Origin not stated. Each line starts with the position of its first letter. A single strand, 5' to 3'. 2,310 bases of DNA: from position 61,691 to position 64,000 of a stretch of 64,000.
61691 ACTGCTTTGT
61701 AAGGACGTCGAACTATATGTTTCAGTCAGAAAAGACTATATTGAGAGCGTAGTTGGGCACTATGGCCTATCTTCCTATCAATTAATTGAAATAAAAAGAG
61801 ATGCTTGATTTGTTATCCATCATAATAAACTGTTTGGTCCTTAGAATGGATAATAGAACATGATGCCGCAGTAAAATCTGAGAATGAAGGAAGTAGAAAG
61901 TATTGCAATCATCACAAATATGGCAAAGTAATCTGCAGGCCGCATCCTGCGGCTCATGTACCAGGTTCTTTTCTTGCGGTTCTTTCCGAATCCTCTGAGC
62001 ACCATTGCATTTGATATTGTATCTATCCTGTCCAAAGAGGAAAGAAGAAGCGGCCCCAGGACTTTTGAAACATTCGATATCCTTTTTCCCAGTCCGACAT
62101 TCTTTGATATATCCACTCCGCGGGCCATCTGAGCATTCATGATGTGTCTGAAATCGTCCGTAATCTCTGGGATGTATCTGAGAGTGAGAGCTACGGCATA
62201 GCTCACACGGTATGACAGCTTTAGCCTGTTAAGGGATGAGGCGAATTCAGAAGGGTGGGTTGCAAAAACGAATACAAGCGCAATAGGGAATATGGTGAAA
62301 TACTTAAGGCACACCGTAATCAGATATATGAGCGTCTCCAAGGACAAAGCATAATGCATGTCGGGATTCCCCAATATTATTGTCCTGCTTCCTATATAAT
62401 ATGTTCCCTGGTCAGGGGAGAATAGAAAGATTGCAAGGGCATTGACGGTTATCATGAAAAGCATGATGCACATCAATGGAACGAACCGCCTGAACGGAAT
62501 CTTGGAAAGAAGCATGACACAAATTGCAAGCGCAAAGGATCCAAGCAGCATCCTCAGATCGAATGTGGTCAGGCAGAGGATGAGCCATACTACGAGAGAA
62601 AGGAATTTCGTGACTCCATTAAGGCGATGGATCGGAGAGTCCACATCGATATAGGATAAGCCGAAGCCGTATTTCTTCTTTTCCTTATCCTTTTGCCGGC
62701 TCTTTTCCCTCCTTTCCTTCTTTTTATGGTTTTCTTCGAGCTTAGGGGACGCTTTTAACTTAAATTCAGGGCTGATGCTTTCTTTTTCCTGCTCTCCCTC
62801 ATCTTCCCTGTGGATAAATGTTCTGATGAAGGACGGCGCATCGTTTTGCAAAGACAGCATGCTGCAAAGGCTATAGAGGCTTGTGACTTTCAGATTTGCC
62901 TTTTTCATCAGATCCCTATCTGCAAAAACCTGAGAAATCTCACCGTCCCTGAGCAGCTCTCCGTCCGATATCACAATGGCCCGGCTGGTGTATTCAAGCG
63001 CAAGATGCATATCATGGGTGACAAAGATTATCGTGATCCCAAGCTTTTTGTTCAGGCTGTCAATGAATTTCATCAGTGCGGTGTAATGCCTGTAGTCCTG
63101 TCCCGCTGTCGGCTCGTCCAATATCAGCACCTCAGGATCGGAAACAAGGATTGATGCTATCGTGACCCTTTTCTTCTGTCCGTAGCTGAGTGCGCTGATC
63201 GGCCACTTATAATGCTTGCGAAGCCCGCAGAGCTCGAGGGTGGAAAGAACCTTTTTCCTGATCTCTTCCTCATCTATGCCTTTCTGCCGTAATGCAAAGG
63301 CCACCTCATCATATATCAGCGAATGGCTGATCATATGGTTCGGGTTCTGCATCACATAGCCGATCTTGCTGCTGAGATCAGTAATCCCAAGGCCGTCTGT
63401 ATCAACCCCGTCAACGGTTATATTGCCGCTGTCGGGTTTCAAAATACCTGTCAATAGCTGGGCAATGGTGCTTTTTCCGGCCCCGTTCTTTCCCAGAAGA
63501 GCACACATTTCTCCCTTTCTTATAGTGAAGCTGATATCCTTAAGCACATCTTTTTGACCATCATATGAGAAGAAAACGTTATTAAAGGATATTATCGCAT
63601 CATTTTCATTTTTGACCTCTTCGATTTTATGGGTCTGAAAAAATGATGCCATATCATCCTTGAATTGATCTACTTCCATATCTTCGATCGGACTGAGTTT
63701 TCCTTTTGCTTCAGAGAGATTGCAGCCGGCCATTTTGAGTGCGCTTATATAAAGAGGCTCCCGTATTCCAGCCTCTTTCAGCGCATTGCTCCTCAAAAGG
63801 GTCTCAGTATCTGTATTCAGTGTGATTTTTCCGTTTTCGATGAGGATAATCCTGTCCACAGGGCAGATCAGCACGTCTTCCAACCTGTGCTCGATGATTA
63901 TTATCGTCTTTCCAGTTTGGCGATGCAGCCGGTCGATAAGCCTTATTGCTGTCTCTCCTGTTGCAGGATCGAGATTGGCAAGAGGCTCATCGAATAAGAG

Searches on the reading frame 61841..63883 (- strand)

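Call 9: search_protein_families(library=ncbifam, proteins=[window:61841-63883:-], max_evalue=0.00001)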
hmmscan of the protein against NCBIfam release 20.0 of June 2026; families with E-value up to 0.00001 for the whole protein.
window:61841-63883:- (680 aa): 187 families (the best 25 are shown)
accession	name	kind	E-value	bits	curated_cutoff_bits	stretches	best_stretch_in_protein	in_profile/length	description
TIGR04520.1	ECF_ATPase_1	equivalog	9.5e-66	222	315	1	98-345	1-249/269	energy-coupling factor transporter ATPase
TIGR04521.1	ECF_ATPase_2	equivalog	3.2e-64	216.7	330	1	98-344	1-257/279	energy-coupling factor transporter ATPase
NF010157.0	PRK13636.1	equivalog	2.3e-62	210.7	463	1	94-344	2-254/285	cobalt transporter ATP-binding subunit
NF010156.0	PRK13635.1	equivalog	3.7e-54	183.8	392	1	95-343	3-251/279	energy-coupling factor ABC transporter ATP-binding protein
NF010171.0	PRK13652.1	equivalog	5e-53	180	476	1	97-345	3-251/277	cobalt transporter ATP-binding subunit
NF010158.0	PRK13637.1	equivalog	1.1e-51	175.6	390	1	110-343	19-256/287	energy-coupling factor transporter ATPase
TIGR01166.1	cbiO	subfamily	3.2e-49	167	211.8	1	107-295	1-190/190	cobalt ABC transporter, ATP-binding protein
NF010167.0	PRK13648.1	subfamily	3.9e-48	164.2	241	1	92-347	2-257/269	energy-coupling factor transporter ATPase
NF006987.0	PRK09452.1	equivalog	2.4e-46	158.2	482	1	84-321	4-237/378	spermidine/putrescine ABC transporter ATP-binding protein PotA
NF010155.0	PRK13634.1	equivalog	3e-46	158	413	1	100-338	5-252/290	energy-coupling factor ABC transporter ATP-binding protein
TIGR02673.1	FtsE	equivalog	4e-46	157.4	264.85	1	97-308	1-213/214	cell division ATP-binding protein FtsE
NF043075.1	MMSYN1_0197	equivalog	1.4e-44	152.4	550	1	97-322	2-223/341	spermidine/putrescine ABC transporter ATP-binding protein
TIGR03375.1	type_I_sec_LssB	subfamily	1.8e-44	152.1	693.1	1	96-321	464-690/696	type I secretion system permease/ATPase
NF010170.0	PRK13651.1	equivalog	8.5e-44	149.7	432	1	167-344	100-277/308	cobalt transporter ATP-binding subunit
NF010068.0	PRK13548.1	equivalog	3.5e-41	141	261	1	96-327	4-238/261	heme ABC transporter ATP-binding protein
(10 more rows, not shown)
